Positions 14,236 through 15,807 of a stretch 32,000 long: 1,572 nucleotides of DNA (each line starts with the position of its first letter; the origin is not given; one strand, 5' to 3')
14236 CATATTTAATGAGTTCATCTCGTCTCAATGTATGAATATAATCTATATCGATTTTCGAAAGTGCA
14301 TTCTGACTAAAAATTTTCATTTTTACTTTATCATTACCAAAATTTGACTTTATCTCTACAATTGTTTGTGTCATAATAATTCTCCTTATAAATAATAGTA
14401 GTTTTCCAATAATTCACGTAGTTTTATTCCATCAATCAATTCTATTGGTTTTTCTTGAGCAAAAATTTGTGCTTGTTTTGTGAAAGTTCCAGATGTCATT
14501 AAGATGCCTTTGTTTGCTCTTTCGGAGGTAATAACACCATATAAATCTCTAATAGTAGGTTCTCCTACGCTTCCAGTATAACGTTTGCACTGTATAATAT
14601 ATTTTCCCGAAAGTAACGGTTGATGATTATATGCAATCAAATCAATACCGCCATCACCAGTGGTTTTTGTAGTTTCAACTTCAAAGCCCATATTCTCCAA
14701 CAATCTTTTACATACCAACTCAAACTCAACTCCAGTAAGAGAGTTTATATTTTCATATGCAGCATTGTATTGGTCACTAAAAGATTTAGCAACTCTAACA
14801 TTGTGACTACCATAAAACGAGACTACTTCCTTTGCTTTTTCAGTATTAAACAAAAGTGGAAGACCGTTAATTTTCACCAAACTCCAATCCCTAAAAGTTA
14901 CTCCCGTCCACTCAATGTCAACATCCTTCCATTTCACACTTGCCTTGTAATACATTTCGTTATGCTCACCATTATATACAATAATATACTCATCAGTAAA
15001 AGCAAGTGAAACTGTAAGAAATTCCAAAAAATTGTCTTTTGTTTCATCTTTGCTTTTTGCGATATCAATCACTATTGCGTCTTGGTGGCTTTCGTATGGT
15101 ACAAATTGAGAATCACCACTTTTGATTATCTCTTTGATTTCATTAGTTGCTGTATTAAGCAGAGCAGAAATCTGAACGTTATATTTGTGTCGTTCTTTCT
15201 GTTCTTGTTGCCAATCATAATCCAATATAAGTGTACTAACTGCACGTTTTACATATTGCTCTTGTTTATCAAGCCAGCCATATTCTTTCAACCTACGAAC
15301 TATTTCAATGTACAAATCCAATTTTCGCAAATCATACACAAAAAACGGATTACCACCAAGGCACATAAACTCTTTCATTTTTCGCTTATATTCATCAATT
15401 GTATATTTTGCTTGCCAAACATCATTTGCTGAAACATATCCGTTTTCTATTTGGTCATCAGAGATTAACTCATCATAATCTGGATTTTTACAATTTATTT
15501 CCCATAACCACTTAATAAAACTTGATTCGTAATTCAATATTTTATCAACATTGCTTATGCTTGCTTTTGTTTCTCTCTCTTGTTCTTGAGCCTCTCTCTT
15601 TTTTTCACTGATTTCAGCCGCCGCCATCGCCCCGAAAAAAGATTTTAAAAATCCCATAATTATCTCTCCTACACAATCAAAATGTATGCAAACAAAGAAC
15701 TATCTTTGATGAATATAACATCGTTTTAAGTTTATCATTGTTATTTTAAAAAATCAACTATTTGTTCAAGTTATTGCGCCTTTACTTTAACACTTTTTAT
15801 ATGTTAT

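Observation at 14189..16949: WYL regulator, Mrr-type nuclease fusion and 61-aa partner: candidate uncharacterised defence/abortive module carried as mobile-element cargo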

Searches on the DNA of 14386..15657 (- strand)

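Call 94: search_rna_families(sources=[L001, L003, L006, L007, L008, L044], threshold=gathering)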
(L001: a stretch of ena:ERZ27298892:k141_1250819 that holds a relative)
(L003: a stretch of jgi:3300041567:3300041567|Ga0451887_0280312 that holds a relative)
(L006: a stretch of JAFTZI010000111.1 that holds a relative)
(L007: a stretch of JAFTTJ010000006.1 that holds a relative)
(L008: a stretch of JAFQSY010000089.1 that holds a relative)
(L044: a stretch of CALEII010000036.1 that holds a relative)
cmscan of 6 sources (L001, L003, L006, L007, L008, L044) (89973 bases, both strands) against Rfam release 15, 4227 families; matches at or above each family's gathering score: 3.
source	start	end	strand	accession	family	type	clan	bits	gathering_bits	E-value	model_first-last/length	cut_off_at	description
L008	3006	3078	+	RF00005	tRNA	Gene; tRNA;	CL00001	73.9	29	3.7e-14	1-71/71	no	tRNA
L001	3889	3961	-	RF00005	tRNA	Gene; tRNA;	CL00001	57.2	29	1.5e-09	1-71/71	no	tRNA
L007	11614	11694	-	RF00005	tRNA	Gene; tRNA;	CL00001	51.3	29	6e-08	1-71/71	no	tRNA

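Call 97: search_rna_families(source=L001, start=7780, end=8010, threshold=evalue, max_evalue=10)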
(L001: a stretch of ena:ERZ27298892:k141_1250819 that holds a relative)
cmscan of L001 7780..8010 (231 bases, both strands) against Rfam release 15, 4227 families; matches with E-value up to 10: 6.
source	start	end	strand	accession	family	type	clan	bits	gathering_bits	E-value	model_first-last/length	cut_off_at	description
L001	7827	7977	+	RF01474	rli42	Gene; sRNA;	-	17.7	80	0.067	1-171/171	no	Listeia sRNA rli42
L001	7893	7980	+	RF02869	ncS025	Gene; sRNA;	-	15.9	46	1.2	1-85/85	no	Burkholderia sRNA 25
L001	7944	7977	-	RF01751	potC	Cis-reg;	-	13.5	44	6.9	1-70/70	no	potC RNA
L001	7896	7983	+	RF02538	TarB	Gene; sRNA;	-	13.2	80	4.5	1-79/79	no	Vibrio ToxT activated RNA TarB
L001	7908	8000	-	RF02220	ZNRD1-AS1_3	Gene; lncRNA;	-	11.6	60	3.1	1-104/104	no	ZNRD1 antisense RNA 1 conserved region 3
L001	7970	8003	+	RF03012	Mu-gpT-DE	Gene; sRNA;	-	10.6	49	8.1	1-53/53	no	Mu-gpT-DE RNA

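Call 103: build_rna_model(alignment_id=A10)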
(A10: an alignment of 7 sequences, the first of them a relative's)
Model R1 built from alignment A10 (7 sequences, 153 columns); structure: RNAalifold consensus.
model positions 135; base pairs 31; branch points 2; effective number of sequences 1.94; information 0.59 bits per position. Calibrated on 0.2 Mb of random sequence (short: E-values are rough).
structure used (alignment columns):
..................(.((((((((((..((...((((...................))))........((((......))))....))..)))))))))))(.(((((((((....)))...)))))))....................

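Call 104: search_with_rna_model(model_id=R1, sources=[window, L001, L003, L005, L006, L007, L008, L009, L010, L011, L012, L013, L014, L015, L016, L017, L018, L019, L020, L021, L022, L023, L024, L025, L026, L027, L028, L029, L030, L031, L033, L039, L044, L046, L061, L064, L069, L072, L073, L077, L080, L081, L082, L083, L084, L085, L086, L087, L088, L089, L090, L091], max_evalue=0.01, make_alignment=true)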
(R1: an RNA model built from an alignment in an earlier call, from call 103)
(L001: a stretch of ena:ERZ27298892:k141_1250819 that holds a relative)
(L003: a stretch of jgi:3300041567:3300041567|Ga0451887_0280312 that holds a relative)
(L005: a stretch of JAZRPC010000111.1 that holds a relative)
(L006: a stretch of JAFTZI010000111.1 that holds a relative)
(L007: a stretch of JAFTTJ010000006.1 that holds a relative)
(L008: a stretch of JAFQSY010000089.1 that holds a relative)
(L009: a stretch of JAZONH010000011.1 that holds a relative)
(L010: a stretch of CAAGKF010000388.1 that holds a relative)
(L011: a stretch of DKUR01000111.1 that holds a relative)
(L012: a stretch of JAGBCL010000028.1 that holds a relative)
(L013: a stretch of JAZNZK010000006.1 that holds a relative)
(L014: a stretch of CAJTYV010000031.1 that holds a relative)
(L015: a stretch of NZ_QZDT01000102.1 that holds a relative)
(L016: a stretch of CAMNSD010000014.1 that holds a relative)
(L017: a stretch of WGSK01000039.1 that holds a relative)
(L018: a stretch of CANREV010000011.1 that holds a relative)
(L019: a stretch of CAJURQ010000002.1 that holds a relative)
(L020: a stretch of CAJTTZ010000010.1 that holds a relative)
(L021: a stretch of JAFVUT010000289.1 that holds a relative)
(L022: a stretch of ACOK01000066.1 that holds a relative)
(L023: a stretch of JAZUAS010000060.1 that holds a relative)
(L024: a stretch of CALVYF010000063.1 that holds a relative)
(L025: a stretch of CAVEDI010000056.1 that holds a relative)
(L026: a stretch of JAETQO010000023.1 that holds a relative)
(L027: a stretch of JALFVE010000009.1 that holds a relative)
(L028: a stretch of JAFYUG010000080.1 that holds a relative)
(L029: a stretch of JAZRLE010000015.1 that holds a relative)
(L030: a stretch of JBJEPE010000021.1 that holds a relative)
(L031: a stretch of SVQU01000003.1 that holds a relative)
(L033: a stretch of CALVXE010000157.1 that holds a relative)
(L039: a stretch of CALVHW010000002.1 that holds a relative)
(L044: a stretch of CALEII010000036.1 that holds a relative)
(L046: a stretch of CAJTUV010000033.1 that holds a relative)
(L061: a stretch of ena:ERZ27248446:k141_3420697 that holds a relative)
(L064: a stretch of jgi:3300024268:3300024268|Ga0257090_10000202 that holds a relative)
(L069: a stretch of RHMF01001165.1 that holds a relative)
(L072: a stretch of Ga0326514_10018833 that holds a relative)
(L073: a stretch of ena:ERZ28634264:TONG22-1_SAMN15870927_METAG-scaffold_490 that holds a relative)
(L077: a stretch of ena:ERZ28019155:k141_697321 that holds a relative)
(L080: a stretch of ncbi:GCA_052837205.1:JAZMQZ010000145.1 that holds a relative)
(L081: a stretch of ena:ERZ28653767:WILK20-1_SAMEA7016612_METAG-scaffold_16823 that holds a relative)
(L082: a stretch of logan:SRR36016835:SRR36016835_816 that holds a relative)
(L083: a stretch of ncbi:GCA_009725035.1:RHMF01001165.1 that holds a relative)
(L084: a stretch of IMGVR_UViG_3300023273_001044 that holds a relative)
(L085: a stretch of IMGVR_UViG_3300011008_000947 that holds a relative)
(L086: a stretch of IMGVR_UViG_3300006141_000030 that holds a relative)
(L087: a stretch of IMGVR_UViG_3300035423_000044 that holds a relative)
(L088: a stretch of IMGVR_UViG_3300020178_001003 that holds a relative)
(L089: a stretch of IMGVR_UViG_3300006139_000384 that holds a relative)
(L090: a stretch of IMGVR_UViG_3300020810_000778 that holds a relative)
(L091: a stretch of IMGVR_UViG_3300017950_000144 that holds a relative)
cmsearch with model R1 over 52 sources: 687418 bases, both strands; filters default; matches with E-value up to 0.01: 15.
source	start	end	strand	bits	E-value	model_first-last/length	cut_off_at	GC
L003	233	367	+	145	4.6e-40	1-135/135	no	0.43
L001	7856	7990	+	144.4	7.1e-40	1-135/135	no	0.45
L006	9853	9987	+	142.8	2.2e-39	1-135/135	no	0.41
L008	9856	9998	+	107.8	6.9e-29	1-135/135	no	0.45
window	8261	8400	-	102.3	3.1e-27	1-135/135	no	0.44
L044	7130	7271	+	101.9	4e-27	1-135/135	no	0.45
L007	9867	9988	+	91.3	6.1e-24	1-135/135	no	0.41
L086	5349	5486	+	90.4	1.2e-23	1-135/135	no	0.41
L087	4754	4891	+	90.4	1.2e-23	1-135/135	no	0.41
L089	6447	6584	+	90.4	1.2e-23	1-135/135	no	0.41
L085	6451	6592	+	64.7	5.9e-16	1-135/135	no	0.47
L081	4059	4204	-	59.4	2.3e-14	1-135/135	no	0.34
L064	7707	7852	-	52.8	2.2e-12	1-135/135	no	0.38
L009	8286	8425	+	51.7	4.7e-12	1-135/135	no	0.38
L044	12370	12417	-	21.4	0.006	17-122/135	no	0.29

Alignment A11: 15 matches aligned to the model, 189 columns, each read 5' to 3' on its own strand. Consensus structure (alignment columns), stored with it:
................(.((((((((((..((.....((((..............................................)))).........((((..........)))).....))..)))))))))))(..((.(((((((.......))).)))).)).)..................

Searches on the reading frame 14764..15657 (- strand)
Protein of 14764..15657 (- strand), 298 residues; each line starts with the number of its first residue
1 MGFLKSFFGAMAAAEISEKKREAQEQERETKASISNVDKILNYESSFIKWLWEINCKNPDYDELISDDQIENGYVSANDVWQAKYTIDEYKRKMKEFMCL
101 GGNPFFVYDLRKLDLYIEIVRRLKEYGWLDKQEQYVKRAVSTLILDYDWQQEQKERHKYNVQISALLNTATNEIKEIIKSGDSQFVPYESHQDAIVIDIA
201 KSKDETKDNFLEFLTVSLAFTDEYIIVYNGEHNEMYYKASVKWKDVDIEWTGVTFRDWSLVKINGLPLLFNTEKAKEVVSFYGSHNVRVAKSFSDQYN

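Call 58: search_protein_representatives(alignment_id=A3)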
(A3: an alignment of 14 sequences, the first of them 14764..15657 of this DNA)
Query: 14 sequences, 292 profile positions. Proteins with E-value up to 0.001 (for the whole library): 80; up to 1e-10: 56; up to 1e-30: 28. The best 80 are listed.
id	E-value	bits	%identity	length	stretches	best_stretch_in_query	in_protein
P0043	7.9e-100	350.3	-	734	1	1-291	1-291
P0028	8.1e-99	347.0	-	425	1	1-292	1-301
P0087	1.3e-96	339.7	-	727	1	1-290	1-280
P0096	5.6e-89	314.7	-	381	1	1-290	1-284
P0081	6.7e-88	311.2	-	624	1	1-291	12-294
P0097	1.8e-87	309.8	-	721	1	1-291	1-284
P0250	1.3e-86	306.9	-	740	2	1-289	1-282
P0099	5.5e-86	304.9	-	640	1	1-289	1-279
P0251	1.1e-81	290.7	-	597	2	1-281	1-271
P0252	1.7e-81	290.2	-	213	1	1-200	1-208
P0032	3.0e-79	282.8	-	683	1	48-291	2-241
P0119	2.6e-50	187.8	-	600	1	1-169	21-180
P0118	5.8e-46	173.5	-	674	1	1-167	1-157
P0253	7.1e-46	173.2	-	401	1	1-282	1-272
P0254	2.2e-44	168.3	-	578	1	1-153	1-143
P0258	5.2e-38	147.4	-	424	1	1-182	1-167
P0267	8.2e-31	123.8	-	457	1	1-215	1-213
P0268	1.3e-28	116.6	-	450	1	1-156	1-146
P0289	3.8e-14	69.1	-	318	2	78-137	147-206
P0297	4.5e-10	55.7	-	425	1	20-142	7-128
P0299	5.4e-10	55.5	-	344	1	1-133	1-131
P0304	6.8e-08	48.6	-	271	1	1-129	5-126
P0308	1.0e-06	44.7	-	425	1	1-121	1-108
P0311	3.1e-06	43.1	-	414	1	8-156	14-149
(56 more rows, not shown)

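Call 62: search_protein_families(library=pfam, alignment_id=A6, max_evalue=0.001)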
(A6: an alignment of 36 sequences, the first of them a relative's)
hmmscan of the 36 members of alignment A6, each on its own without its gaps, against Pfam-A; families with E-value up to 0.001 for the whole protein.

A. member 1, P0253 (401 aa): 3 families
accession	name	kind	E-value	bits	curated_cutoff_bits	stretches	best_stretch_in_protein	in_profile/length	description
PF04471.18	Mrr_cat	-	2.9e-32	111.6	21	1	281-392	2-114/115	Restriction endonuclease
PF22722.2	NA-iREase1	-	9.3e-13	48.5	27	1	289-381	2-96/106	NACHT-associated inactive Restriction Endonuclease 1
PF13156.12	Mrr_cat_2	-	9.4e-05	22.7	22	1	299-379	17-98/127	Restriction endonuclease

B. families by the number of members that match (of 36 scanned): 6 families
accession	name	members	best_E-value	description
PF04471.18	Mrr_cat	23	1.3e-35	Restriction endonuclease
PF22722.2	NA-iREase1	23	6.5e-16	NACHT-associated inactive Restriction Endonuclease 1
PF13156.12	Mrr_cat_2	16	1.1e-05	Restriction endonuclease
PF07553.16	Lipoprotein_Ltp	2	6.5e-14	Host cell surface-exposed lipoprotein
PF21982.2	RecX_HTH1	1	9.7e-07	RecX, first three-helix domain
PF04361.18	DUF494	1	4.8e-05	Protein of unknown function (DUF494)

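Call 65: search_solved_structures(query=A3, max_evalue=10, show_alignments=0)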
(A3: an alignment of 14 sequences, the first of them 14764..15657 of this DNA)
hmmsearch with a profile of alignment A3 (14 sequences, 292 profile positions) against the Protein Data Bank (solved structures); distinct sequences matched with E-value up to 10: 1.
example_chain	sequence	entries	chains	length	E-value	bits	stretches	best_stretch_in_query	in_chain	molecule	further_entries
6fvw_K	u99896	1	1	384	1.1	11.7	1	116-156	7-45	26S proteasome regulatory subunit 6B homolog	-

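Call 72: find_related_loci(query=A3, collection=viral_contigs, flank=8000)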
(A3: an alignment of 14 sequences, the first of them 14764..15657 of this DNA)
Query A3 (298 aa) in viral_contigs; peptide patterns used: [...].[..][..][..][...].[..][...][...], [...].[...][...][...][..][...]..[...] (x = any residue, [..] = any of these).
221 stretches matched a pattern, but none encodes a relative of the query by tblastn (E <= 1e-3).
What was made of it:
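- Tried and rejected: The N-domain has no relatives in IMG/VR (call 72).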

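Call 77: search_protein_families(library=pfam, proteins=[P0308, P0289, P0299, P0311, P0304, P0297, P0258, P0267, P0268, P0251], max_evalue=0.01)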
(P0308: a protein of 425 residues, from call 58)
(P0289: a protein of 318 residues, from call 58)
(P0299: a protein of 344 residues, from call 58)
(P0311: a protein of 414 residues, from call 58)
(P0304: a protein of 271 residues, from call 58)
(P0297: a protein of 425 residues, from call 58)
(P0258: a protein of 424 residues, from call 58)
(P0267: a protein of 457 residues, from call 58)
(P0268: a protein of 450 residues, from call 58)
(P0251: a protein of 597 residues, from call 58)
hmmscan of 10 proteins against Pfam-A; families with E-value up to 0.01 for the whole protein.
P0308 (425 aa): 4 families
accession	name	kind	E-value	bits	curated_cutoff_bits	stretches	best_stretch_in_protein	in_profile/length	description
PF07553.16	Lipoprotein_Ltp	-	6.5e-14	52.2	23.2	1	220-269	1-47/48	Host cell surface-exposed lipoprotein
PF21982.2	RecX_HTH1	-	9.7e-07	29.1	26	0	143-167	14-38/40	RecX, first three-helix domain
PF04361.18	DUF494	-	4.8e-05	23.7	22.6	0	127-169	3-45/153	Protein of unknown function (DUF494)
PF07173.17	GRDP-like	-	0.003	18.7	22.7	0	241-291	2-52/143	Glycine-rich domain-containing protein-like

P0289 (318 aa): 2 families
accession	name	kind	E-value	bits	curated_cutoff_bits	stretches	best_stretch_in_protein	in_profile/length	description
PF07553.16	Lipoprotein_Ltp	-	1.4e-05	25.5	23.2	1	203-240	6-45/48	Host cell surface-exposed lipoprotein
PF09763.15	Sec3_CC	-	0.0082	16.4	27.1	0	59-101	36-76/133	Exocyst complex component Sec3, coiled-coil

P0299 (344 aa): 0 families

P0311 (414 aa): 0 families

P0304 (271 aa): 0 families

P0297 (425 aa): 1 family
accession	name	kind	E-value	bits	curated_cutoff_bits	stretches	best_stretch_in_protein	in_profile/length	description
PF07719.23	TPR_2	-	0.0048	17.4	27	0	236-264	1-29/34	Tetratricopeptide repeat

P0258 (424 aa): 0 families

P0267 (457 aa): 0 families

P0268 (450 aa): 0 families

P0251 (597 aa): 0 families
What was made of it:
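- In two proteins the N-domain is fused to Ltp superinfection-exclusion repeats instead of a nuclease (P0308 at 52 bits, P0289 at 25.5 bits; call 77).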

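Call 92: search_protein_families(library=pfam, proteins=[window:14764-15657:-], max_evalue=5)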
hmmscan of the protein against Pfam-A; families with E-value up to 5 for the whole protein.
window:14764-15657:- (298 aa): 5 families
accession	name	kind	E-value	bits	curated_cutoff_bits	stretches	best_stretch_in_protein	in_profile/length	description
PF23055.1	DUF7041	-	0.0088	16.9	28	1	153-206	26-79/85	Domain of unknown function (DUF7041)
PF15129.11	ALKL1_2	-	0.052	14.3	27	1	150-223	14-84/124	ALK and LTK ligand 1/2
PF04791.21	LMBR1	-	0.2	10.9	31.9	1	11-184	205-318/510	LMBR1-like membrane protein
PF22656.2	At5g48480-like_N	-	0.27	11.5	27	0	3-26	15-37/59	Glyoxalase At5g48480-like, N-terminal domain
PF21155.3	VpsT-like_REC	-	0.41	11.3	27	1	192-243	44-92/124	VpsT-like, receiver domain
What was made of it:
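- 15157..15657 (-): N-terminal helical domain (residues 1-167), with a nearly invariant N-terminus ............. and an invariant GG at residues 101-102. No Pfam or PDB sequence match (calls 65, 92).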
